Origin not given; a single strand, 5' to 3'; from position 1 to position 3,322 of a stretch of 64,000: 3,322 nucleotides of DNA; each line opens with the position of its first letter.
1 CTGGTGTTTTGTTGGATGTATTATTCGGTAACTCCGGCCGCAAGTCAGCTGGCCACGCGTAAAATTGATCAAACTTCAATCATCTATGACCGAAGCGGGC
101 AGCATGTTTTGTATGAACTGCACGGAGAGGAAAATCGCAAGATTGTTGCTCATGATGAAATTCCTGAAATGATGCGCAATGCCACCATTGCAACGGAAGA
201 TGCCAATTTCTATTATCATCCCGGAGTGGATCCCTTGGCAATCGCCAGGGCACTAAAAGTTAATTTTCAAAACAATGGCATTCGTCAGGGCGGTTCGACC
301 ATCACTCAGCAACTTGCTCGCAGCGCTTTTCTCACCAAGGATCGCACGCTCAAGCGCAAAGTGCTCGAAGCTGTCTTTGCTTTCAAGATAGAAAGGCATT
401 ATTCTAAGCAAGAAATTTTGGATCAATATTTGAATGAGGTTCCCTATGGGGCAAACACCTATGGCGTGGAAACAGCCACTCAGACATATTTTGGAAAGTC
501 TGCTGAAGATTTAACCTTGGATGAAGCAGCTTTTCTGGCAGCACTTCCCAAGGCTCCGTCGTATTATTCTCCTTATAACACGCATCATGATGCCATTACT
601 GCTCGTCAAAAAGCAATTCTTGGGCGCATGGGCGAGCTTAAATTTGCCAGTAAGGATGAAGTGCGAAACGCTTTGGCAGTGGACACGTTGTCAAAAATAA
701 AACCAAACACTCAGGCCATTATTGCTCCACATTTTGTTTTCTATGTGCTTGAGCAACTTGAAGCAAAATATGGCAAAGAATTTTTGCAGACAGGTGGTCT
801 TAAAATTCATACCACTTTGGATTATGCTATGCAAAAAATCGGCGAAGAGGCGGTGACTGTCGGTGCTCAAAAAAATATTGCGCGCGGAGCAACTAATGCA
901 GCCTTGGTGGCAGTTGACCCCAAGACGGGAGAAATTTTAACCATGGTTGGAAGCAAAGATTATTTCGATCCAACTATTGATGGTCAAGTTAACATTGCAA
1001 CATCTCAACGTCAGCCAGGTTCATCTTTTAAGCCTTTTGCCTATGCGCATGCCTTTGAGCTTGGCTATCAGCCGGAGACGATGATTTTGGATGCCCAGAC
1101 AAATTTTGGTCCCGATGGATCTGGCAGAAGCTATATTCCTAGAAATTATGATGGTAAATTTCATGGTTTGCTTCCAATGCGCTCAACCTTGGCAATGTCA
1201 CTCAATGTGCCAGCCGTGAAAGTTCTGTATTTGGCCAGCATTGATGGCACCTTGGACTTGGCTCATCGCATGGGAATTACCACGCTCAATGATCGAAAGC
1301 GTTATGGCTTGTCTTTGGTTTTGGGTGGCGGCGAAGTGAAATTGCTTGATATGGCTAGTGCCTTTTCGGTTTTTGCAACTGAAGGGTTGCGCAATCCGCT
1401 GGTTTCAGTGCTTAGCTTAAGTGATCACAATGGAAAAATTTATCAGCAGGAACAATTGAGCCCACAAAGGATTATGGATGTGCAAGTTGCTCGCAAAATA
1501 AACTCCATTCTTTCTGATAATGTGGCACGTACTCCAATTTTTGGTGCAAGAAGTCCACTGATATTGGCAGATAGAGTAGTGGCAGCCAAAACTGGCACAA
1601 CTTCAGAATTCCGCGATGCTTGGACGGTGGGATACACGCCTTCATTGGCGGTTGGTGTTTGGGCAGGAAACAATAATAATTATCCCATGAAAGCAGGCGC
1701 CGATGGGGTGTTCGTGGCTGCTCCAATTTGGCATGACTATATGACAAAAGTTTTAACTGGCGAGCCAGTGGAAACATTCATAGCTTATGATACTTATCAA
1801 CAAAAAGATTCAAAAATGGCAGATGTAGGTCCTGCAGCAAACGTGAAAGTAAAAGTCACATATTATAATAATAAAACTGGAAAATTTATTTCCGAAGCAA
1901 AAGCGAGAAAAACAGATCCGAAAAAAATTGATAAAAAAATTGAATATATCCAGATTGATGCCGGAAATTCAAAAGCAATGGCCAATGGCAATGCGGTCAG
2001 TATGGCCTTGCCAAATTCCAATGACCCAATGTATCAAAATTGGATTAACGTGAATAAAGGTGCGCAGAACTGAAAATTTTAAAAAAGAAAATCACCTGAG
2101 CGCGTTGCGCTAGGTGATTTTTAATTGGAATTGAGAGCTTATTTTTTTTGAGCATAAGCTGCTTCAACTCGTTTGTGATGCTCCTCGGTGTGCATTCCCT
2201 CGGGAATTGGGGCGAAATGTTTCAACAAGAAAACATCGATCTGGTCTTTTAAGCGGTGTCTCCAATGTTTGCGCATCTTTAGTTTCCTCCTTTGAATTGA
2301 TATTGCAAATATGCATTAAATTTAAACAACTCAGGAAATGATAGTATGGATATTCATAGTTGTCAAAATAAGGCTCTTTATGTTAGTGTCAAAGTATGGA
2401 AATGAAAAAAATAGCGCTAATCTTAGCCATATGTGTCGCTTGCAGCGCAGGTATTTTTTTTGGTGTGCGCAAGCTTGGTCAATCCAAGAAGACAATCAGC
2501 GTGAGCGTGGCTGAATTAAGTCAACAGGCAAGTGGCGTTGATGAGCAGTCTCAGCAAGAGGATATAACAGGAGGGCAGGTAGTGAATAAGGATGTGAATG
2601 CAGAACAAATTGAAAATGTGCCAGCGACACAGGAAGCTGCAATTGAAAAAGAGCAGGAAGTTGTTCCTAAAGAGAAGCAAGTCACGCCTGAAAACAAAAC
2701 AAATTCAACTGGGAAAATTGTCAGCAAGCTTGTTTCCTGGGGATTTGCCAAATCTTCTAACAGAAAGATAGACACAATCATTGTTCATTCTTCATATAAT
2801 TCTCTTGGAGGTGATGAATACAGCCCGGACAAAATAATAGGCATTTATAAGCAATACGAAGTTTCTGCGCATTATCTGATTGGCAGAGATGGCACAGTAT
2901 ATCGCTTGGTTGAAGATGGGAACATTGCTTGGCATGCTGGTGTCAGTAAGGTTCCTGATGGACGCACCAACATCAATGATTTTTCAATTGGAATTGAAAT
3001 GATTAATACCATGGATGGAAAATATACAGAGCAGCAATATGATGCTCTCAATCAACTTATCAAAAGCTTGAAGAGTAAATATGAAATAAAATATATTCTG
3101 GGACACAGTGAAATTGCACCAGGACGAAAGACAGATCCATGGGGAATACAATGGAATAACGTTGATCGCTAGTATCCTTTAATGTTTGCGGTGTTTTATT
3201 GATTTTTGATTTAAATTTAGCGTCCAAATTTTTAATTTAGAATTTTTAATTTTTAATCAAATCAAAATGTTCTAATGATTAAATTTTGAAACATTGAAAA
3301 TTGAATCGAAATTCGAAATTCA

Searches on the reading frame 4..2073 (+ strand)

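Call 45: search_protein_families(library=pfam, proteins=[window:4-2073:+], max_evalue=0.00001)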
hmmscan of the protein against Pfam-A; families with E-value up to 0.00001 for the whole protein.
window:4-2073:+ (689 aa): 2 families
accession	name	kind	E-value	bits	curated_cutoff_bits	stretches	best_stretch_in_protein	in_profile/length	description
PF00912.28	Transgly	-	7e-65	218.2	27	1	34-209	3-177/178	Transglycosylase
PF00905.27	Transpeptidase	-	4.4e-20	72.5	22.1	1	300-579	2-297/299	Penicillin binding protein transpeptidase domain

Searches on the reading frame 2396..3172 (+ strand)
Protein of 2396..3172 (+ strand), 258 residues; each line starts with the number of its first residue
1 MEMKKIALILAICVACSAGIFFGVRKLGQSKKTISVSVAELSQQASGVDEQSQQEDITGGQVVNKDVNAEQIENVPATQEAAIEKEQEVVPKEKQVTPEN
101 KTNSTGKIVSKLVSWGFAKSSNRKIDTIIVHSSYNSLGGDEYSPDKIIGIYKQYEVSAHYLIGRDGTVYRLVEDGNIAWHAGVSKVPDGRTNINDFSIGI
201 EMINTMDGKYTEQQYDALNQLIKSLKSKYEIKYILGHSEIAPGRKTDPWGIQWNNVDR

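Call 45: search_protein_families(library=pfam, proteins=[window:2396-3172:+], max_evalue=0.00001)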
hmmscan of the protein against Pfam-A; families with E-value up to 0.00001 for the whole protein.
window:2396-3172:+ (258 aa): 1 family
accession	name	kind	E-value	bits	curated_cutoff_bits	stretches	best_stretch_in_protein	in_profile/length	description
PF01510.30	Amidase_2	-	2.5e-31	109.2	26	1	122-248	2-129/131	N-acetylmuramoyl-L-alanine amidase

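Call 56: find_encoding_contigs(protein=window:2396-3172:+, flank=10000, max_places=4)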
Protein window:2396-3172:+ (258 aa): 1 contig read that carries it; 1 place shown.
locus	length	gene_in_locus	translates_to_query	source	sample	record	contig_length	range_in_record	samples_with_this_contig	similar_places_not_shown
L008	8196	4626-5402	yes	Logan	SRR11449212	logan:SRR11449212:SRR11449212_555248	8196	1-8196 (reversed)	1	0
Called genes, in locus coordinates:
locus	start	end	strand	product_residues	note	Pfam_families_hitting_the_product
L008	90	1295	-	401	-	PF00437:T2SSE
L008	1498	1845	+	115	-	-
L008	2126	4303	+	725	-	PF00912:Transgly, PF00905:Transpeptidase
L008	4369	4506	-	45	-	-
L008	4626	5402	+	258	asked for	PF01510:Amidase_2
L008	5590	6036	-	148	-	-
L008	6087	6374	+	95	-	-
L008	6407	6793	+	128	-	-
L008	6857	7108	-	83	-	-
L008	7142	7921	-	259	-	PF00551:Formyl_trans_N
